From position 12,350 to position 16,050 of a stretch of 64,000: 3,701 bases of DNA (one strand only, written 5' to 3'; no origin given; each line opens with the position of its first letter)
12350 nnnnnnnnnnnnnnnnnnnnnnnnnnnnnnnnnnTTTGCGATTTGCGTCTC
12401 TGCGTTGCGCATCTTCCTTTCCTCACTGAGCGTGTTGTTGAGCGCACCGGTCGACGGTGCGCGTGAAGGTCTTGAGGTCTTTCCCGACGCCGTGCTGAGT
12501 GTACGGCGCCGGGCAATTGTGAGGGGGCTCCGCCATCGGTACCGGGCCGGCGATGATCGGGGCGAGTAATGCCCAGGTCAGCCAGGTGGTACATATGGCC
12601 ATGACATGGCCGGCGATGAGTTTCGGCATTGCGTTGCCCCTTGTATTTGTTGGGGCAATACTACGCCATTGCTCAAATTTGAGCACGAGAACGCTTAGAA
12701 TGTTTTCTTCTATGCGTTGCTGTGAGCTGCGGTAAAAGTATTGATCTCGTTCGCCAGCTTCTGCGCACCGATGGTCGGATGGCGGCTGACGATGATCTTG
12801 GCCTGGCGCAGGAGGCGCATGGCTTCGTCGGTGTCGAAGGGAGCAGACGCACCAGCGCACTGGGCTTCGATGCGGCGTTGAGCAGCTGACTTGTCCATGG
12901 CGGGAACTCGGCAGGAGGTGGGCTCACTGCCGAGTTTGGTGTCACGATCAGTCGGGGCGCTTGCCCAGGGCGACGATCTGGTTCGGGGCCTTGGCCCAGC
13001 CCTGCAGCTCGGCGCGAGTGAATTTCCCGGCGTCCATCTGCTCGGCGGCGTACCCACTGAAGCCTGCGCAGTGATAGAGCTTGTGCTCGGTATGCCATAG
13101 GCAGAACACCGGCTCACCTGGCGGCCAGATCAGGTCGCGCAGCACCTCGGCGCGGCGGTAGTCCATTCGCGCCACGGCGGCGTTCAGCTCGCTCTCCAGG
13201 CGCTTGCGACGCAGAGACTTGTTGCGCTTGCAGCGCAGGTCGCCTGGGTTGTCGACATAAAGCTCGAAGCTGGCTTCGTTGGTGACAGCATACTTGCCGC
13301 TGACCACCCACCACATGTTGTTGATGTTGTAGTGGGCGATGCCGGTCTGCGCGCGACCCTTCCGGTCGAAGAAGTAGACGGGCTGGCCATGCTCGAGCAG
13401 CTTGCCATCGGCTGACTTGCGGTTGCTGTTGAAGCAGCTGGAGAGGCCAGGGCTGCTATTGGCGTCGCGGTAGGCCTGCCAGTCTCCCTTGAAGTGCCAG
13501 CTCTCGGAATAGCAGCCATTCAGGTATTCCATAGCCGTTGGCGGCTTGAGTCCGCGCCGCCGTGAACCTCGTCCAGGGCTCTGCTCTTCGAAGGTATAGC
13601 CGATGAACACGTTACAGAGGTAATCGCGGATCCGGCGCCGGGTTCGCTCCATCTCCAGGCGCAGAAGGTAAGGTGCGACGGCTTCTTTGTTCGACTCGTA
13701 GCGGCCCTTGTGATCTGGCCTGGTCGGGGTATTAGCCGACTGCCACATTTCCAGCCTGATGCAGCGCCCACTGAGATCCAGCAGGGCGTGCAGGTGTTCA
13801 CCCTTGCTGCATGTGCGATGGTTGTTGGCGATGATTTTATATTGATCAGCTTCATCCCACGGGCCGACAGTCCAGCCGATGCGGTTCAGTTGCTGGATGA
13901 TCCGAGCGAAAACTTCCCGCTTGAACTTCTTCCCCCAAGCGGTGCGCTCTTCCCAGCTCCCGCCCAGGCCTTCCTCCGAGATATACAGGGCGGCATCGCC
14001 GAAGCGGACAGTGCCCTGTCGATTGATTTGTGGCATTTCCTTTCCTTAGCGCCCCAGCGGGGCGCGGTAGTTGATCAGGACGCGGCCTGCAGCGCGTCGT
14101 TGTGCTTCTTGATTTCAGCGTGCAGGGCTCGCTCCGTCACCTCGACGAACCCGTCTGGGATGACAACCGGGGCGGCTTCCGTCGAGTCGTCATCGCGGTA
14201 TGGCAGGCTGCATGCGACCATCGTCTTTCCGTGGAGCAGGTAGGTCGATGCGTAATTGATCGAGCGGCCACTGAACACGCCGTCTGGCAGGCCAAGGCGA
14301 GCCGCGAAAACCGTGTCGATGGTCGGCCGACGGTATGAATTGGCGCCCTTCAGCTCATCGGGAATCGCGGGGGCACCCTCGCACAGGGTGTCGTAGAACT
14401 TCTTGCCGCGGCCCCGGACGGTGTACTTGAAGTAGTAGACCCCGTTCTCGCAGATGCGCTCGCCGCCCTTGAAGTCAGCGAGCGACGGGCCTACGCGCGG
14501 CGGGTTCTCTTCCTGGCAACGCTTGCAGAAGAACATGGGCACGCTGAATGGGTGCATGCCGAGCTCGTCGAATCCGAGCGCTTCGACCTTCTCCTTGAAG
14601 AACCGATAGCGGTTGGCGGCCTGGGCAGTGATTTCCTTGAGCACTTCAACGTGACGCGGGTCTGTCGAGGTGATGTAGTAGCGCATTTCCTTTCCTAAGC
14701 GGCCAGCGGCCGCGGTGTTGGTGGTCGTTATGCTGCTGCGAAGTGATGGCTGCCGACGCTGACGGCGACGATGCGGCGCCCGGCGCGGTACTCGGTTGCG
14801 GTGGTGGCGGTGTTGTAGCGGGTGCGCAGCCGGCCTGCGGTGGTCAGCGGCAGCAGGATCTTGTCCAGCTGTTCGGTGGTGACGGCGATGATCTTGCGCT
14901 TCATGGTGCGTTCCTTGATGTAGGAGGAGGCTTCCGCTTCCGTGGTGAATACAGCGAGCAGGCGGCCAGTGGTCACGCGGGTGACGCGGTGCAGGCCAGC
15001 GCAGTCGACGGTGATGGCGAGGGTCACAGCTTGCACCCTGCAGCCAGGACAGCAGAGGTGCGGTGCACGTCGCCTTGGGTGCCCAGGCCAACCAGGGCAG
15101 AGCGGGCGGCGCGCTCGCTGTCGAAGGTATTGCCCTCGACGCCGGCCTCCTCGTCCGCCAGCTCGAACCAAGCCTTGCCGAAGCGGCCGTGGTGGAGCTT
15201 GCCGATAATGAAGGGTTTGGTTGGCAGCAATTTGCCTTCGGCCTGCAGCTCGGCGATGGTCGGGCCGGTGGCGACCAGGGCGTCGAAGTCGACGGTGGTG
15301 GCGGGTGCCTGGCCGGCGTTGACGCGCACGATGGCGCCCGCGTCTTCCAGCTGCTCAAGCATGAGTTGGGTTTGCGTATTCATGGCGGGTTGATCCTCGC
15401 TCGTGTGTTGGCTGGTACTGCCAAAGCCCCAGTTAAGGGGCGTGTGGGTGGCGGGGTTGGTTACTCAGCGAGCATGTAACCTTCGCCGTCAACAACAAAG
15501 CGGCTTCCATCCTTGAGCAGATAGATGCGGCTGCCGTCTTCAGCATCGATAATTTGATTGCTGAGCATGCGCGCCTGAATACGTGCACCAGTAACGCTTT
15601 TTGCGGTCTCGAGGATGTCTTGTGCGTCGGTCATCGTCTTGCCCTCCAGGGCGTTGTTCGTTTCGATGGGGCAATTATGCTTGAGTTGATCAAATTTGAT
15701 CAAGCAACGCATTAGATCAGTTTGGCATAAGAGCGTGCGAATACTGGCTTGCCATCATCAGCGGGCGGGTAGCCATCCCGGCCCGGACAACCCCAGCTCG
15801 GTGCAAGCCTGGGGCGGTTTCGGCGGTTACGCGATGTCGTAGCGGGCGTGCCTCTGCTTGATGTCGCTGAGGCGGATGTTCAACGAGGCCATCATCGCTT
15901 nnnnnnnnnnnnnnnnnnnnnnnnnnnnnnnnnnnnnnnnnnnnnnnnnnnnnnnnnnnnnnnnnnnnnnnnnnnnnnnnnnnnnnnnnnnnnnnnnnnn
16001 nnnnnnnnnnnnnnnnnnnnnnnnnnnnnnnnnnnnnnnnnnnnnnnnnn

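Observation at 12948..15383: Leftward genes each preceded by the same GC hairpin (loop AGC) plus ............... cassette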

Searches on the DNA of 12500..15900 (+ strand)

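Call 8: search_dna_similar(query=window:12500-15900:+, collection=phages, mode=near, max_rows=30)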
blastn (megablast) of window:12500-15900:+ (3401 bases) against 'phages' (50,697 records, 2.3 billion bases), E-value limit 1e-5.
Records with a match: 6; places in all: 6; records where one place covers at least 80% of the query: 0.
Best place of each record, by identity: >=99% 2; 95-99% 3; 90-95% 1.
By first word of the organism name: Pseudomonas 6.
By host as written in the record: Pseudomonas putida 2; - 2; Pseudomonas aeruginosa UVA4 2.
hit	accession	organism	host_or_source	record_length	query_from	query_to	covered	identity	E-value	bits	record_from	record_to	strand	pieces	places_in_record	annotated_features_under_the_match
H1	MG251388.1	Pseudomonas phage Psp6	Pseudomonas putida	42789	2906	2964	2%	94.9%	2e-15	92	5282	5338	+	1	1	hypothetical protein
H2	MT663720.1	Pseudomonas phage DDSR119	Pseudomonas putida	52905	2917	2964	1%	97.9%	3e-13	84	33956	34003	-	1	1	hypothetical protein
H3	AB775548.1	Pseudomonas phage PPpW-3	-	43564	3131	3169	1%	97.4%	3e-8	68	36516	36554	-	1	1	putative endonuclease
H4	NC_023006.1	Pseudomonas phage PPpW-3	-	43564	3131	3169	1%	97.4%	3e-8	68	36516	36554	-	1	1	HNH endonuclease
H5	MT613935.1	Pseudomonas phage Persinger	Pseudomonas aeruginosa UVA4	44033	3132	3166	1%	100.0%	1e-7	66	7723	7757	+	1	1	hypothetical protein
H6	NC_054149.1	Pseudomonas phage Persinger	Pseudomonas aeruginosa UVA4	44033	3132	3166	1%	100.0%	1e-7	66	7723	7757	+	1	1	hypothetical protein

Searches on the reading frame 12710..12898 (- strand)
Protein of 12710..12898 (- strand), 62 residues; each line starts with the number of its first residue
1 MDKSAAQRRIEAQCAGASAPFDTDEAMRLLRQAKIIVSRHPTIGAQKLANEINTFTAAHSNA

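Call 5: search_protein_families(library=pfam, proteins=[window:12710-12898:-], max_evalue=1)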
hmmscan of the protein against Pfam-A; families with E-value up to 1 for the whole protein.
window:12710-12898:- (62 aa): 0 families

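Call 6: search_protein_families(library=phrogs, proteins=[window:12710-12898:-], max_evalue=0.1)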
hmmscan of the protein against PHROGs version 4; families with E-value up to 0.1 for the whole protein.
window:12710-12898:- (62 aa): 1 family
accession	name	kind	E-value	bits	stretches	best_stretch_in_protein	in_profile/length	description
phrog_16171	-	unknown function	0.00063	20.5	1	11-58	2-48/56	-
